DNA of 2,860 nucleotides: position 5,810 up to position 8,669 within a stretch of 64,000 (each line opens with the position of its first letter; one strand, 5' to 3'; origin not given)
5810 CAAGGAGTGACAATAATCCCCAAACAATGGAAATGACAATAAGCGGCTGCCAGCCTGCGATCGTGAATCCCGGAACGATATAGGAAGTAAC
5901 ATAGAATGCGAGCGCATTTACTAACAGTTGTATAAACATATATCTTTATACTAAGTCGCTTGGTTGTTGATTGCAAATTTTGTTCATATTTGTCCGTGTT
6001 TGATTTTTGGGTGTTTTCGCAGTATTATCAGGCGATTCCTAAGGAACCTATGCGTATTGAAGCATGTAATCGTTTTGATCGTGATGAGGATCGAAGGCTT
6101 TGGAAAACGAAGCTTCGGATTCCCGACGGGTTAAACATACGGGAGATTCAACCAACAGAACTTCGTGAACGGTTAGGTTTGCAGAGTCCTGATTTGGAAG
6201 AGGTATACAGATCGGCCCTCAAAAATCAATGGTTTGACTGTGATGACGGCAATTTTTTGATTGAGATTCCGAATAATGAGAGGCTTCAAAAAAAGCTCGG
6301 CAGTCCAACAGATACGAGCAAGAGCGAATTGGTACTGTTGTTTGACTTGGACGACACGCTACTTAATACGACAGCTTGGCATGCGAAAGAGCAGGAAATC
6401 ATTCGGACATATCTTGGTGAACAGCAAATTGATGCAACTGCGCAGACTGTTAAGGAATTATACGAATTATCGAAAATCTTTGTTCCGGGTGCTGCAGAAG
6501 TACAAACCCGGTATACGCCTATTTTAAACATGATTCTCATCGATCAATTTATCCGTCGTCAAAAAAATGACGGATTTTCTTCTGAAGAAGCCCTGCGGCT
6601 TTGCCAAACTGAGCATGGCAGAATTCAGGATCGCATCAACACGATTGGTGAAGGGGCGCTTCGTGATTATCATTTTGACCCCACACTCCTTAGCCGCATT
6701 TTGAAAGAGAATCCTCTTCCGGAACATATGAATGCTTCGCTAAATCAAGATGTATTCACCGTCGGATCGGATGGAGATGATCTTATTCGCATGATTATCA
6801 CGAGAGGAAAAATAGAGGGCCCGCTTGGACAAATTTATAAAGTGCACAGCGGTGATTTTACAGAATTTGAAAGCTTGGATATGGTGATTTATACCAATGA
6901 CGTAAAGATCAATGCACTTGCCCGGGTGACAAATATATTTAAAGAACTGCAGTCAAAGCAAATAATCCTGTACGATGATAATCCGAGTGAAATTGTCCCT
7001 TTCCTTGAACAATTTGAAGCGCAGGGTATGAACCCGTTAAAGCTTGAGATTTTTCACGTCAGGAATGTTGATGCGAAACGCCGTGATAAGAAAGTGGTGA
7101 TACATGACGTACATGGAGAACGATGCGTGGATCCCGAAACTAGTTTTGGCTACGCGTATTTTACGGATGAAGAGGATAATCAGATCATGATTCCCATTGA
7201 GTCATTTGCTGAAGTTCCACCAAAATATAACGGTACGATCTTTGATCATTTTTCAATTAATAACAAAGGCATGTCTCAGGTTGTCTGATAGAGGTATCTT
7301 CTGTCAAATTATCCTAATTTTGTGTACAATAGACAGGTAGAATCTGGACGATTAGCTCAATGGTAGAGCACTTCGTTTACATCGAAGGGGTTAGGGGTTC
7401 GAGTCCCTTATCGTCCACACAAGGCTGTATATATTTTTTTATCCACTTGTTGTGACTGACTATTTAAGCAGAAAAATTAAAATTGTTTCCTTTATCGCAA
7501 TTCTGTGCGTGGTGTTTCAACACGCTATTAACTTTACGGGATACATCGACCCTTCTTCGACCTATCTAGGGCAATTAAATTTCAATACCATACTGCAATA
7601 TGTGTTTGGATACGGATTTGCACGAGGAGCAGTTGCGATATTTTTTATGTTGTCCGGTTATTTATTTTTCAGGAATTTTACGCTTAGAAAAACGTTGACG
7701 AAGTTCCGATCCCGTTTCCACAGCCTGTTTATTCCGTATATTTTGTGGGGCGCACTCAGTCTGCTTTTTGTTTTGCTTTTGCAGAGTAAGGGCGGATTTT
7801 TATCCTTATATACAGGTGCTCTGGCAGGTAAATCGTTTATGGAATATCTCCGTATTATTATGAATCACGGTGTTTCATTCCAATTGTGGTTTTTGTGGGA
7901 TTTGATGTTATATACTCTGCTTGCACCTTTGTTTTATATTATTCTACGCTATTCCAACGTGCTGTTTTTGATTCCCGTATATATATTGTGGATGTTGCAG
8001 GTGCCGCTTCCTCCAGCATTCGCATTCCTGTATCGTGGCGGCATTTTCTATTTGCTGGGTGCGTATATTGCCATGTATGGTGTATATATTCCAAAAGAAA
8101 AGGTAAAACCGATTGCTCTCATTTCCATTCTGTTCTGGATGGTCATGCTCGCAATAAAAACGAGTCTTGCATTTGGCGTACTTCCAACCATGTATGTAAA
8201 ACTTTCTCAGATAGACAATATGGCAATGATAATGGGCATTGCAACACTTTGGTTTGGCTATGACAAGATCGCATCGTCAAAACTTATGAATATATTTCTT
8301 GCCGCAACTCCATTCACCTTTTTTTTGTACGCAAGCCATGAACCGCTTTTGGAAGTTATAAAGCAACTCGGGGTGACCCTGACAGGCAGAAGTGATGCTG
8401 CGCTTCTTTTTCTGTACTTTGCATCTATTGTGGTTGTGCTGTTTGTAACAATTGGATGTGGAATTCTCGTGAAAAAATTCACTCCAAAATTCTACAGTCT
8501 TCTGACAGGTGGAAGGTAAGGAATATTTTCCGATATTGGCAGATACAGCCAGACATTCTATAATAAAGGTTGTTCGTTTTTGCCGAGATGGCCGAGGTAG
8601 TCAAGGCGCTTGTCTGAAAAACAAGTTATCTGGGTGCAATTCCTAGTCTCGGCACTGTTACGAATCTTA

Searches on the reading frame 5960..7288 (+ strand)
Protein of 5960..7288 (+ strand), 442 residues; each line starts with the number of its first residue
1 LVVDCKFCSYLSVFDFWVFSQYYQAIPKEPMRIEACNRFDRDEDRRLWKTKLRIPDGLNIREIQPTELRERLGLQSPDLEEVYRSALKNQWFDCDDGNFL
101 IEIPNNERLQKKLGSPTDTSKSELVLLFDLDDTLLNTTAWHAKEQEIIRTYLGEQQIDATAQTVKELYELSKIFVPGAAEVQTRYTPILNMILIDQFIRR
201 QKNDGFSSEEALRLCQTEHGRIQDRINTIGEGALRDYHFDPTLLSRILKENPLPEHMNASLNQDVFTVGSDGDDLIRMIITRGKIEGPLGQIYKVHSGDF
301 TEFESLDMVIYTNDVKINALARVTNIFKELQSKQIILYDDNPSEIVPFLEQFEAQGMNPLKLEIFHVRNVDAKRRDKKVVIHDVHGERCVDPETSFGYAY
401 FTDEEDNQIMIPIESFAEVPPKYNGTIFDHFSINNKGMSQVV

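Call 4: search_protein_families(library=pfam, proteins=[window:5960-7288:+], max_evalue=0.1)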
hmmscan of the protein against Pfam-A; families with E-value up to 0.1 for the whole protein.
window:5960-7288:+ (442 aa): 2 families
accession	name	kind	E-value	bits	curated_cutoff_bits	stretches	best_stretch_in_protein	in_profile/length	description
PF09949.15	APP1_cat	-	0.029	14.7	27.1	0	128-170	5-46/154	Phosphatidate phosphatase APP1, catalytic domain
PF13419.12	HAD_2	-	0.092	13.3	23.8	0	126-181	1-54/178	Haloacid dehalogenase-like hydrolase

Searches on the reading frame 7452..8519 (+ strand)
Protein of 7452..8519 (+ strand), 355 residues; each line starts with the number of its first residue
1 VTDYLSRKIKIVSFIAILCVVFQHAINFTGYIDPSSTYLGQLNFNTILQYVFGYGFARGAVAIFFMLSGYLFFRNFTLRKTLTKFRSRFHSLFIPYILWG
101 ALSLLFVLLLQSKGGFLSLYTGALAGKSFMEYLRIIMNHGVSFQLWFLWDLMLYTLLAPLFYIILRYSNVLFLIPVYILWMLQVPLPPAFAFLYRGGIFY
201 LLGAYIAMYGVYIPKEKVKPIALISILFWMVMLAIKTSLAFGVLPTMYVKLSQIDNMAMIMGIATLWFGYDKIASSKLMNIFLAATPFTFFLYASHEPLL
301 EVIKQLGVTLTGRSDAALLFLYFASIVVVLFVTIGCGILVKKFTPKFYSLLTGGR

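Call 4: search_protein_families(library=pfam, proteins=[window:7452-8519:+], max_evalue=0.1)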
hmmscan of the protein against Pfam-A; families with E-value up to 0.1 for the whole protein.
window:7452-8519:+ (355 aa): 1 family
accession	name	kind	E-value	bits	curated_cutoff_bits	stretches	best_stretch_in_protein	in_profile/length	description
PF01757.29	Acyl_transf_3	-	2.2e-24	86.5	31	1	14-335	9-319/326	Acyltransferase domain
